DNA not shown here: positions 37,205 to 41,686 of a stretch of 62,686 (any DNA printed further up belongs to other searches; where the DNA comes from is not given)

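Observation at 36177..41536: Overlapping two-gene cassette: AAA/DUF4143 ATPase plus giant STAND-like NTPase with C-terminal nuclease motif (candidate undescribed defence-type system)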

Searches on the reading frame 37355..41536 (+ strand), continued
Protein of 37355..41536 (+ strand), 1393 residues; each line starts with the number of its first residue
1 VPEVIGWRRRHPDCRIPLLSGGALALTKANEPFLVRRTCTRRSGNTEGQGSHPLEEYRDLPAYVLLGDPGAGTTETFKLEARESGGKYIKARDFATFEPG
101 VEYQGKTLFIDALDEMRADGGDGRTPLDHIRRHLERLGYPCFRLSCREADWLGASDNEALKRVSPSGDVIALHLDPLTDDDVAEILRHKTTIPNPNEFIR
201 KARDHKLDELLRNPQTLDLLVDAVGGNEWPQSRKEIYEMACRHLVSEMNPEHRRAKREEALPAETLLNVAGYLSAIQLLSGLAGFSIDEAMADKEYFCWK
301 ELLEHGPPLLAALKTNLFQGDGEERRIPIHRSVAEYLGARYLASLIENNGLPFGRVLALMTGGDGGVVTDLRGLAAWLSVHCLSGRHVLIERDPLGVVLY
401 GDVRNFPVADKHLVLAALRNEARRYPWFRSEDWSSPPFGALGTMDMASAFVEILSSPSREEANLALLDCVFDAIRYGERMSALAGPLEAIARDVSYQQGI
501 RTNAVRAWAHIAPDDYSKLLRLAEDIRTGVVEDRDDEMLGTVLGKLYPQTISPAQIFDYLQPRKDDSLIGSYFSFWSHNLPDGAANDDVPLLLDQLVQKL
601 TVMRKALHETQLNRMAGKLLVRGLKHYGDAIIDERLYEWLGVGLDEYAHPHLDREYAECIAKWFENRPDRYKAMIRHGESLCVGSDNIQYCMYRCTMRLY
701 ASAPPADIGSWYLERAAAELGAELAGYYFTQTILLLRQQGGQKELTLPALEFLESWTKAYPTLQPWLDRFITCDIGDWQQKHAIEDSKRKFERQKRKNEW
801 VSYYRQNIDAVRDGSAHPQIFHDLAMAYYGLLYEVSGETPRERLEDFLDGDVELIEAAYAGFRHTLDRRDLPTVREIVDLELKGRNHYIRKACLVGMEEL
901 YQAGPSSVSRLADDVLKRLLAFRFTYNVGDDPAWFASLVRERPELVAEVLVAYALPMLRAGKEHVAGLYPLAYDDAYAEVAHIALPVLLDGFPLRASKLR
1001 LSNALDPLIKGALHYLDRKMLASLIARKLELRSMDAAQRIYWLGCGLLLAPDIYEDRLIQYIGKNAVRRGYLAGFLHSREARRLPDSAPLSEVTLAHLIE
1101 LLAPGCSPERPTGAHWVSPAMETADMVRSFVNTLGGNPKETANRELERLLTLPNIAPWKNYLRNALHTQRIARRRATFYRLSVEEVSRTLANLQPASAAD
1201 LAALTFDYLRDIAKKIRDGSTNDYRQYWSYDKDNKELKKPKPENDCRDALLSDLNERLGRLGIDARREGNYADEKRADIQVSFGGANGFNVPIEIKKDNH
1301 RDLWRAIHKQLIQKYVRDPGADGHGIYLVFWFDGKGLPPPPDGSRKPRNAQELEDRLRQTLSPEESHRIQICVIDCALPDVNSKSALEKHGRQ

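Call 33: search_dna_similar(query=window:37430-41536:+, collection=plasmids, mode=protein, max_rows=25)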
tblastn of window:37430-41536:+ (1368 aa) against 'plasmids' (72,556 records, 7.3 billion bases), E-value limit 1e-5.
Records with a match: 40; places in all: 42; records where one place covers at least 80% of the query: 2.
Best place of each record, by identity: <60% 40.
By first word of the organism name: Bradyrhizobium 5; Agrobacterium 5; Rhizobium 5; Sinorhizobium 4; Vibrio 3; Bacillus 3; Burkholderia 2; Pantoea 2; Paracoccus 1; Sphingomonas 1; and 9 more.
By predicted mobility (MOB-suite, as given by PLSDB): conjugative 22; non-mobilizable 15; mobilizable 3.
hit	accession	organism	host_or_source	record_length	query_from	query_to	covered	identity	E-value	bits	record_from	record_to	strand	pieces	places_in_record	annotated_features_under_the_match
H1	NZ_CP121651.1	Bradyrhizobium sp. CB82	Stylosanthes guianensis,cell culture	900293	29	1352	97%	28.9%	1e-120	425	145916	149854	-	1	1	hypothetical protein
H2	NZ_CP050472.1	Vibrio campbellii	single cell,seawater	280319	10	1355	98%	26.4%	6e-116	410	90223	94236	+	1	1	hypothetical protein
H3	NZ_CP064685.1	Bradyrhizobium sp. CW1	Acmispon strigosus,cell culture,bulk ...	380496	28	1352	76%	32.3%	1e-56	442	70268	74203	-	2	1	hypothetical protein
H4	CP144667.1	Agrobacterium tumefaciens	Sedum,cell culture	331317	29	1359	73%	29.2%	3e-45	313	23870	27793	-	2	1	hypothetical protein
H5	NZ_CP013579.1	Rhizobium phaseoli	Phaseolus vulgaris,Whole ...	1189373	29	1359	73%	29.1%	2e-45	301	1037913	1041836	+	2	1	record has no annotation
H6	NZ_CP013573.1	Rhizobium phaseoli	Phaseolus vulgaris,Whole ...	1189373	29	1359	73%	29.1%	2e-45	301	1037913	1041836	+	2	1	record has no annotation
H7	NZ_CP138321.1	Agrobacterium fabrum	Blueberry,Crown gall tissues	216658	29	1359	71%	29.2%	6e-43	294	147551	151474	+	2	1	hypothetical protein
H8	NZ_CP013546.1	Rhizobium phaseoli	Phaseolus vulgaris,Whole ...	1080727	29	1359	70%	29.8%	4e-45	300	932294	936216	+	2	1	record has no annotation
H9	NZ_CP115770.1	Paracoccus sediminicola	cell culture,sediment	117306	39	1354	72%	28.2%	6e-33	270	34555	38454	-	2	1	hypothetical protein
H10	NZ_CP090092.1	Rhizobium leguminosarum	Galega,Cell culture,Plant nodule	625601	8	1354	69%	29.2%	7e-37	262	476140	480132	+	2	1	hypothetical protein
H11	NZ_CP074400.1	Agrobacterium salinitolerans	Cotton,tiaaue sample,root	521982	39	1350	71%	26.4%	1e-22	223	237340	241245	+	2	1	hypothetical protein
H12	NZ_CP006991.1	Rhizobium etli bv. mimosae str. IE4771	Phaseolus vulgaris,whole organism,nodule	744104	29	1360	64%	29.1%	8e-34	257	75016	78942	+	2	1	hypothetical protein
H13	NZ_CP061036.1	Sphingomonas aliaeris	whole organism,Pork steak,pork steak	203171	29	1307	62%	30.2%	3e-33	271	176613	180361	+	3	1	hypothetical protein (x2)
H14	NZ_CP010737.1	Phaeobacter inhibens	cell culture,clam larvae aquaculture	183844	39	1368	67%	27.3%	3e-15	156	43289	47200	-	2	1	hypothetical protein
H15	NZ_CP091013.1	Burkholderia cenocepacia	-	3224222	39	1350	64%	28.2%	2e-26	215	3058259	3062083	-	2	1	none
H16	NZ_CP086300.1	Burkholderia ambifaria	cell culture,agricultural soil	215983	39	1352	64%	27.9%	1e-27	224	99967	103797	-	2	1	hypothetical protein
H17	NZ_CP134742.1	Pantoea agglomerans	cell culture,Water from creek adjacent ...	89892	39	1352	53%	32.7%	1e-46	339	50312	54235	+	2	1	hypothetical protein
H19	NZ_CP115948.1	Ralstonia solanacearum MolK2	Musa sp.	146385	30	1354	52%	32.1%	6e-39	296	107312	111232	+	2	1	hypothetical protein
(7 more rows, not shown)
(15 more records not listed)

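Call 34: get_annotated_region(hit=H1, flank=5000)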
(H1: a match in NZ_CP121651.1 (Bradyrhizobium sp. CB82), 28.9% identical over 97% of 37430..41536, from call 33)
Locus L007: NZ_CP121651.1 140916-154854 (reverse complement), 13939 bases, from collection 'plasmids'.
description: Bradyrhizobium sp. CB82 plasmid pCB82_1, complete sequence
organism: Bradyrhizobium sp. CB82 (NCBI taxid 3039159)
taxonomy: Bacteria; Pseudomonadota; Alphaproteobacteria; Hyphomicrobiales; Nitrobacteraceae; Bradyrhizobium; Bradyrhizobium sp. CB82
host: -; source: Stylosanthes guianensis,cell culture; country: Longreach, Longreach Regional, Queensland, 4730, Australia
typing (MOB-suite, as given by PLSDB): conjugative; replicon rep_cluster_506; relaxase MOBP; mating-pair formation MPF_T
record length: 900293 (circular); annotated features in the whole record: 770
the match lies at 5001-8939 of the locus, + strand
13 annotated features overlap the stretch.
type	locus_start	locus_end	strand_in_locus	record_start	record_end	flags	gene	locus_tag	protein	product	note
CDS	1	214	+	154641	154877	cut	-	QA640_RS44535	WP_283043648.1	hypothetical protein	-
CDS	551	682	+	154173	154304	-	-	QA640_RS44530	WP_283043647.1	hypothetical protein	-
CDS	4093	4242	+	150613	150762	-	-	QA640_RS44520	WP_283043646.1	hypothetical protein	-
CDS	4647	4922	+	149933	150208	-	-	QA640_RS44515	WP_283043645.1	DUF6680 family protein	-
CDS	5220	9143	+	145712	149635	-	-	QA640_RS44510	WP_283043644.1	hypothetical protein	-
CDS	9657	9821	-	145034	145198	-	-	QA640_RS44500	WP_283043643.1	hypothetical protein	-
CDS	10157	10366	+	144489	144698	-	-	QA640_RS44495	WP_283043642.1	hypothetical protein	-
CDS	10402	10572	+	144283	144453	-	-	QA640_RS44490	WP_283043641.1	hypothetical protein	-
CDS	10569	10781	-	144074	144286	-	-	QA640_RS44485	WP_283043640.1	hypothetical protein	-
CDS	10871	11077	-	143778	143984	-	-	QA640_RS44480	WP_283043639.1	hypothetical protein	-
CDS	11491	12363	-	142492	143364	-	-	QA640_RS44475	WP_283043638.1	ABC transporter substrate-binding protein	-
CDS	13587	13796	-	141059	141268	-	-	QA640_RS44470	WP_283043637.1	hypothetical protein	-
CDS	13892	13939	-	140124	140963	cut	-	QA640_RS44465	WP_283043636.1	methyltransferase domain-containing protein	-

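Call 35: get_annotated_region(hit=H2, flank=5000)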
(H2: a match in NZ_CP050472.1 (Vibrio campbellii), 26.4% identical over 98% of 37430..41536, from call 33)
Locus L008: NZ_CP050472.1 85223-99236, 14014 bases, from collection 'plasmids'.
description: Vibrio campbellii strain LJC013 plasmid unnamed1, complete sequence
organism: Vibrio campbellii (NCBI taxid 680)
taxonomy: Bacteria; Pseudomonadota; Gammaproteobacteria; Vibrionales; Vibrionaceae; Vibrio; Vibrio campbellii
host: -; source: single cell,seawater; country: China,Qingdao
typing (MOB-suite, as given by PLSDB): non-mobilizable; replicon rep_cluster_273
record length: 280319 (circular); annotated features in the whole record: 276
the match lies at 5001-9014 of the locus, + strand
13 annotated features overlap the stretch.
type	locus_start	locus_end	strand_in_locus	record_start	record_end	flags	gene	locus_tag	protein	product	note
CDS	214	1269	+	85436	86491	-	-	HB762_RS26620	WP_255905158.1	hypothetical protein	-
CDS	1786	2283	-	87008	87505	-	-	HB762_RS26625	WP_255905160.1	DUF3592 domain-containing protein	-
CDS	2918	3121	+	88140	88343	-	-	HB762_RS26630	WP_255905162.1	hypothetical protein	-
CDS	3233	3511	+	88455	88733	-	-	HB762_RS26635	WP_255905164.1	hypothetical protein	-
CDS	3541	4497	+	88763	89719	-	-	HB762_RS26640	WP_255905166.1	hypothetical protein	-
CDS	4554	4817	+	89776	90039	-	-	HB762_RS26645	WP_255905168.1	hypothetical protein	-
CDS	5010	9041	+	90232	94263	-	-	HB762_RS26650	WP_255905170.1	hypothetical protein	-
CDS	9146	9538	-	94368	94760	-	-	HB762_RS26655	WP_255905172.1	ProQ/FINO family protein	-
CDS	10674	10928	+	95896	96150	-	-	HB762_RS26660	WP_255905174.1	hypothetical protein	-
CDS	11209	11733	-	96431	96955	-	-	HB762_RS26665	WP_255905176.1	hypothetical protein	-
CDS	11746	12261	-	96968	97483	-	-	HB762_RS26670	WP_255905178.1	hypothetical protein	-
CDS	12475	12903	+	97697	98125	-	-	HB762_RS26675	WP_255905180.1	hypothetical protein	-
CDS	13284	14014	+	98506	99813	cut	-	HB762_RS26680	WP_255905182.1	site-specific integrase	GO:0015074 - DNA integration [Evidence IEA]; GO:0006310 - DNA recombination [Evidence IEA]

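Call 36: get_annotated_region(hit=H17, flank=5000)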
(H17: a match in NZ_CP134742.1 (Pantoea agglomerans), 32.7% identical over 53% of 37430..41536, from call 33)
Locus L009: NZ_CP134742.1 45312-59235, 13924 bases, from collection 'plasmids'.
description: Pantoea agglomerans strain FC61912-B plasmid pFC61912-B_E, complete sequence
organism: Pantoea agglomerans (NCBI taxid 549)
taxonomy: Bacteria; Pseudomonadota; Gammaproteobacteria; Enterobacterales; Erwiniaceae; Pantoea; Pantoea agglomerans
host: -; source: cell culture,Water from creek adjacent to crop field; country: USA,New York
typing (MOB-suite, as given by PLSDB): non-mobilizable; replicon rep_cluster_2315; mating-pair formation MPF_G
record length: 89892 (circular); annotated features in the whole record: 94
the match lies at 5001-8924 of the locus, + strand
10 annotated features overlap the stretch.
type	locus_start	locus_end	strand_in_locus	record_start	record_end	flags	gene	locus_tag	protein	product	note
CDS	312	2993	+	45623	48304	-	ppl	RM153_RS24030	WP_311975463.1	anti-phage protein Ppl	GO:0051607 - defense response to virus [Evidence IEA]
CDS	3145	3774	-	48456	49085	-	-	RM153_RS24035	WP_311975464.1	hypothetical protein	-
CDS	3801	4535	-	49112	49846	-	-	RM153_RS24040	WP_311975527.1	tyrosine-type recombinase/integrase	GO:0015074 - DNA integration [Evidence IEA]; GO:0006310 - DNA recombination [Evidence IEA]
CDS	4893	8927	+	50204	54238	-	-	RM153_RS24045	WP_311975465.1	hypothetical protein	-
CDS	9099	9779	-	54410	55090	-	-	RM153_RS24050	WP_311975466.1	hypothetical protein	-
CDS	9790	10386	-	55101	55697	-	-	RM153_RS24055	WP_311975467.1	hypothetical protein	-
CDS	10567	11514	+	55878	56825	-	-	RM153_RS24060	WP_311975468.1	Abi family protein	-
CDS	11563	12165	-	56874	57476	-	-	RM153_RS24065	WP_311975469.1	hypothetical protein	-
CDS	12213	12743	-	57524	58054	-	-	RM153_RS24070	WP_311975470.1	hypothetical protein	-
CDS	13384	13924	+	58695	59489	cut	-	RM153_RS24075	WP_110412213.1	ParA family protein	-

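Call 37: get_annotated_region(hit=H19, flank=5000)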
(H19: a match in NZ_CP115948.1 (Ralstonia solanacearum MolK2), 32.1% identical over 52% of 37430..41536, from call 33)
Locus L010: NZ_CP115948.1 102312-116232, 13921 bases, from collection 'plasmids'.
description: Ralstonia solanacearum MolK2 plasmid pm01, complete sequence
organism: Ralstonia solanacearum MolK2 (NCBI taxid 564065)
taxonomy: Bacteria; Pseudomonadota; Betaproteobacteria; Burkholderiales; Burkholderiaceae; Ralstonia; Ralstonia solanacearum; Ralstonia solanacearum MolK2
host: -; source: Musa sp.; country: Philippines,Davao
typing (MOB-suite, as given by PLSDB): non-mobilizable; replicon rep_cluster_371; mating-pair formation MPF_F
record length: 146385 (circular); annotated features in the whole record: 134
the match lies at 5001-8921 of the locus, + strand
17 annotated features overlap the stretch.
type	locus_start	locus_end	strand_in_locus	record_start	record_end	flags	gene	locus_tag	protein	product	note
CDS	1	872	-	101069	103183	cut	-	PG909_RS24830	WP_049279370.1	phage integrase family protein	-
CDS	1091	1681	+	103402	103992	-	-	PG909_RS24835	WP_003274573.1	hypothetical protein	-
CDS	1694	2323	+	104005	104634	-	-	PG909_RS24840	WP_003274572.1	hypothetical protein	-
CDS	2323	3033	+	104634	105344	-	-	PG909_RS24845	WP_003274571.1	RES family NAD+ phosphorylase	-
CDS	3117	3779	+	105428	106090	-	-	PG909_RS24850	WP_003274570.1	competence protein CoiA family protein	-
CDS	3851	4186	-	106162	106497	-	-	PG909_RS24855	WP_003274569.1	hypothetical protein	-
CDS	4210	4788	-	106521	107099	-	-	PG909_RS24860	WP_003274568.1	hypothetical protein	-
CDS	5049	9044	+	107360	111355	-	-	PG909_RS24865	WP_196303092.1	hypothetical protein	-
CDS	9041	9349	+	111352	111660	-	-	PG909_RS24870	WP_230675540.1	hypothetical protein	-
CDS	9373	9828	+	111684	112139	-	-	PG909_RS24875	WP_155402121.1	hypothetical protein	-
CDS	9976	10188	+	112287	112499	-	-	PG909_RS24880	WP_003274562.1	hypothetical protein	-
CDS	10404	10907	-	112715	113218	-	-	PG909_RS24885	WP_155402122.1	hypothetical protein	-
CDS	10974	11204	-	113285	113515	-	-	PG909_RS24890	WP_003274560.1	hypothetical protein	-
CDS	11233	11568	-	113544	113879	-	-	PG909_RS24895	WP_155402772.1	hypothetical protein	-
CDS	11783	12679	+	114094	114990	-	-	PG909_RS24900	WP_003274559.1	hypothetical protein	-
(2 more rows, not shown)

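Call 38: get_annotated_region(hit=H16, flank=5000)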
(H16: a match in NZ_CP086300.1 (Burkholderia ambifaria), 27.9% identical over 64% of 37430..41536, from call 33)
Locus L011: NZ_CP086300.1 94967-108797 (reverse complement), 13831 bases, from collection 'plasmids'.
description: Burkholderia ambifaria strain B21-006 plasmid unnamed, complete sequence
organism: Burkholderia ambifaria (NCBI taxid 152480)
taxonomy: Bacteria; Pseudomonadota; Betaproteobacteria; Burkholderiales; Burkholderiaceae; Burkholderia; Burkholderia ambifaria
host: -; source: cell culture,agricultural soil; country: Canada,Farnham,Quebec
typing (MOB-suite, as given by PLSDB): conjugative; replicon rep_cluster_526; relaxase MOBH; mating-pair formation MPF_T
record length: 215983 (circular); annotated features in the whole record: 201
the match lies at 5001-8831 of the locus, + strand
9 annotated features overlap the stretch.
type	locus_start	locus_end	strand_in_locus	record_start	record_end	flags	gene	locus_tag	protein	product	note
CDS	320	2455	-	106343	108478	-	-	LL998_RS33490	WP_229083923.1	phage integrase family protein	-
CDS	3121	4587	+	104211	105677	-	-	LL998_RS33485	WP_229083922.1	ATP-binding protein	-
CDS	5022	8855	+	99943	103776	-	-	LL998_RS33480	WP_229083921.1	hypothetical protein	-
CDS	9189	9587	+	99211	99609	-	-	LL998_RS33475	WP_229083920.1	hypothetical protein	-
CDS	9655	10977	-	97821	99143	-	-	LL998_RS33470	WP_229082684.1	IS4 family transposase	-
CDS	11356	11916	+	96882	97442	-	-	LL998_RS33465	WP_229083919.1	hypothetical protein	-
CDS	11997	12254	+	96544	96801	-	-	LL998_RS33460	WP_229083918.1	hypothetical protein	-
CDS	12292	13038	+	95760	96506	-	-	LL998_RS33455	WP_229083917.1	hypothetical protein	-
CDS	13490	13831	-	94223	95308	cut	-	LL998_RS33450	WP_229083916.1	ATP-binding protein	-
